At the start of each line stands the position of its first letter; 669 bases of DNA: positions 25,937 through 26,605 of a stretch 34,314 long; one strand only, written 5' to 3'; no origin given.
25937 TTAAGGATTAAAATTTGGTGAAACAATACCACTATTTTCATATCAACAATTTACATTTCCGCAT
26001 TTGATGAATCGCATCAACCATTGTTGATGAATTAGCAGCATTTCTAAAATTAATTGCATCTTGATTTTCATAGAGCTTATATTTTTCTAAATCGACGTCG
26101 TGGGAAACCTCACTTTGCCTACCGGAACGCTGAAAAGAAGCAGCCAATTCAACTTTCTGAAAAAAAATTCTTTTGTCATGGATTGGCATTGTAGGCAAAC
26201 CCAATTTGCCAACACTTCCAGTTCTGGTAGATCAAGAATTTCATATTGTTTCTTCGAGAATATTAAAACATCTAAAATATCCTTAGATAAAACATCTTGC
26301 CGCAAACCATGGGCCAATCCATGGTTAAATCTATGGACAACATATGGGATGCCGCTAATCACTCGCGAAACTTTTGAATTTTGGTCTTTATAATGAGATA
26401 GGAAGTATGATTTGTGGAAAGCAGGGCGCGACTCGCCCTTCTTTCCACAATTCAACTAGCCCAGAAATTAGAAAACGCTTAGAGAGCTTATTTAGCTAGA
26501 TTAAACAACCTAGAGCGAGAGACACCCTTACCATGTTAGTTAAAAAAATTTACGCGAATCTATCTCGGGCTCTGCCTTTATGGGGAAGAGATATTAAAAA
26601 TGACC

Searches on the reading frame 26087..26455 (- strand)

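Call 11: search_protein_families(library=pfam, proteins=[window:26087-26455:-], max_evalue=0.001)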
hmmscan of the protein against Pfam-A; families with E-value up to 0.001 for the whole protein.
window:26087-26455:- (122 aa): 1 family
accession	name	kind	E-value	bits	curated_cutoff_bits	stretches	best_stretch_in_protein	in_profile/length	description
PF12252.14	SidE_PDE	-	2.3e-06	27.7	25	1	19-68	5-56/226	SidE phosphodiesterase (PDE) domain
